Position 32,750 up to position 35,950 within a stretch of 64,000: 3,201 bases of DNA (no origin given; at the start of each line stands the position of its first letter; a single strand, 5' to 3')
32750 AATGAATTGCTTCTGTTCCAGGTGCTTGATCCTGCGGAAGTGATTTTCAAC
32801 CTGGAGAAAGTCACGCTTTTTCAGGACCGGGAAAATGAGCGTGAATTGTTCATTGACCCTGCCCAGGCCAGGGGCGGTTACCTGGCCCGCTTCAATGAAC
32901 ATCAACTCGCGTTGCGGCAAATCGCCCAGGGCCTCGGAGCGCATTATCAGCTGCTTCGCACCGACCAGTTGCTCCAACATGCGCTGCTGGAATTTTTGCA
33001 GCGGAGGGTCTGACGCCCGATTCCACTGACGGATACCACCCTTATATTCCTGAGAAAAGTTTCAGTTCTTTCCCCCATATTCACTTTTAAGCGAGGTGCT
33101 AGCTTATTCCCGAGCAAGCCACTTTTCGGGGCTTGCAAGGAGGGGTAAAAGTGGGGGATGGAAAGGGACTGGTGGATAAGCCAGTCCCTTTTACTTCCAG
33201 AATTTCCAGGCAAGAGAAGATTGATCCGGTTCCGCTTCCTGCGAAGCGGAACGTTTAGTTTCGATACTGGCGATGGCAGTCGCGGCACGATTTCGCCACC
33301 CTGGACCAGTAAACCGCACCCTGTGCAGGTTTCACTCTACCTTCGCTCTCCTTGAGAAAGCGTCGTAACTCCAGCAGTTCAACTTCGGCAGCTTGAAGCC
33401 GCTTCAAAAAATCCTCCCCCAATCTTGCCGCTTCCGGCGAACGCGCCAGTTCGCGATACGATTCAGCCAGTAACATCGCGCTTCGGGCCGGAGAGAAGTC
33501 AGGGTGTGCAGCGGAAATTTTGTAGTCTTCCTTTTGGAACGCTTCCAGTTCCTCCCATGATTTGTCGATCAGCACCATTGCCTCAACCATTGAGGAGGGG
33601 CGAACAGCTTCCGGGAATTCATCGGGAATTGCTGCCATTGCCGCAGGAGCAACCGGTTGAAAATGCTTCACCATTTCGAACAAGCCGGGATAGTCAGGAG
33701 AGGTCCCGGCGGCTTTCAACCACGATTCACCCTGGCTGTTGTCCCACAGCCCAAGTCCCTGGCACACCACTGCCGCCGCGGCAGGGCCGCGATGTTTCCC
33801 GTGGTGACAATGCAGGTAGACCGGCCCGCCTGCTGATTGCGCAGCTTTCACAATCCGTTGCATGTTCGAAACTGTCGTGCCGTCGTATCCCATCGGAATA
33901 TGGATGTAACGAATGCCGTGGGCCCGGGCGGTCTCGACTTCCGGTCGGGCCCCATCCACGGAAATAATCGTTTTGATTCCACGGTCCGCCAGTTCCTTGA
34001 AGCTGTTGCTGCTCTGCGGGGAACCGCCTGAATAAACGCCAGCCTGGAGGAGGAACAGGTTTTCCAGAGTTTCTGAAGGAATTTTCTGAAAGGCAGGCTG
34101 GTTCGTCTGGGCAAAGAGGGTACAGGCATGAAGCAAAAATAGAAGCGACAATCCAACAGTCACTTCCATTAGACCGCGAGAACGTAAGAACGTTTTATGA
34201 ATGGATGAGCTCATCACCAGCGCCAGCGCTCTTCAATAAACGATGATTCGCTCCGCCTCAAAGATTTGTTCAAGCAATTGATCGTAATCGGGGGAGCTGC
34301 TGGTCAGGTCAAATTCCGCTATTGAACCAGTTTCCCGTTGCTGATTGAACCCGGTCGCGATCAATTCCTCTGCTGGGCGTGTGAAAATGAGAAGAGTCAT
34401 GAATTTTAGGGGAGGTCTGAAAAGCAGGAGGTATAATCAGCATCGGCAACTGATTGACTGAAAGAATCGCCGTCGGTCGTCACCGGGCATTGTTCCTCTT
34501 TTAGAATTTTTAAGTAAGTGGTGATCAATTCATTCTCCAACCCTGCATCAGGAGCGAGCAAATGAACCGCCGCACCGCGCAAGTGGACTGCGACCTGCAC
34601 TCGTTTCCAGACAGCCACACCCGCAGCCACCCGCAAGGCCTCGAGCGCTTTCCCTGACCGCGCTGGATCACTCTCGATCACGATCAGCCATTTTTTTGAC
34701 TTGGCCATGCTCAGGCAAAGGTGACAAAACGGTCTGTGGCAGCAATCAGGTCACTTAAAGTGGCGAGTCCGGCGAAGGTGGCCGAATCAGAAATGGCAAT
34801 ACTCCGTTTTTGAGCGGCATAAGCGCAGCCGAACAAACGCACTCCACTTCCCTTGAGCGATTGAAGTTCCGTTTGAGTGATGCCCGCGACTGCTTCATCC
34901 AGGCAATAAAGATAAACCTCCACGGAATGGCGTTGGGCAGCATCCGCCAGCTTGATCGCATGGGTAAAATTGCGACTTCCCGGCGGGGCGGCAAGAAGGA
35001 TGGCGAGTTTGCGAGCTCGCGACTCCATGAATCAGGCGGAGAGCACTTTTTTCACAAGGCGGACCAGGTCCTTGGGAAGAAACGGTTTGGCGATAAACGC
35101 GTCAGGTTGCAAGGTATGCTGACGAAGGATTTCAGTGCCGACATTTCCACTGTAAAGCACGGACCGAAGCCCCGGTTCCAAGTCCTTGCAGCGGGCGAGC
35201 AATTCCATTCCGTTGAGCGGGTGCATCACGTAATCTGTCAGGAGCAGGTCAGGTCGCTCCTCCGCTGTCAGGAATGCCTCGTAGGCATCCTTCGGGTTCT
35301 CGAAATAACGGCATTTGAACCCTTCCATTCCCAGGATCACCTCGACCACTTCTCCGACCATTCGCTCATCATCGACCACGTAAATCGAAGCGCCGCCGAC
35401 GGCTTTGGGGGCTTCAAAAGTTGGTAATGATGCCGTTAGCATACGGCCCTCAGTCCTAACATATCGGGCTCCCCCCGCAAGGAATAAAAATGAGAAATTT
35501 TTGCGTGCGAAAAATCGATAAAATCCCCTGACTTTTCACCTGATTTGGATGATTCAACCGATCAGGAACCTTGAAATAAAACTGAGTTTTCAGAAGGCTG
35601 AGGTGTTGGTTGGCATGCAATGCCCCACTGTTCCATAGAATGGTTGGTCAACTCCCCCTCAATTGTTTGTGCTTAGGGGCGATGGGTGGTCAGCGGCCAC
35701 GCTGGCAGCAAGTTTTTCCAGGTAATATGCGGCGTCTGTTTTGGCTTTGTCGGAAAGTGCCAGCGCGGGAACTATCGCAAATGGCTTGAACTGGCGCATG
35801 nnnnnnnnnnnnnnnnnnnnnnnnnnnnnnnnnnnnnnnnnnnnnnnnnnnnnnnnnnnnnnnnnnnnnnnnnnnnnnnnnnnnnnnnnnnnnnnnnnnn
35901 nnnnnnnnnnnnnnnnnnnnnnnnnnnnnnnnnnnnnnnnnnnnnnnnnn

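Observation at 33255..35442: Receiver protein + miniaturised DsrE/F/H (TusD/C/B)-like trio + secreted phosphatase-fold::cytochrome c' fusion in one tightly packed operon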

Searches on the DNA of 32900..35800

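Call 85: search_rna_families(source=window, start=32900, end=35800, threshold=evalue, max_evalue=1)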
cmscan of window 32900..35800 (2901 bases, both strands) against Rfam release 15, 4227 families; matches with E-value up to 1: 1.
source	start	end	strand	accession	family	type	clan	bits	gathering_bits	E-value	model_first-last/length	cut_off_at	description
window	32907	33022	-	RF02003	group-II-D1D4-4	Intron;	CL00102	16.8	49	0.95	1-138/138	no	Group II catalytic intron D1-D4-4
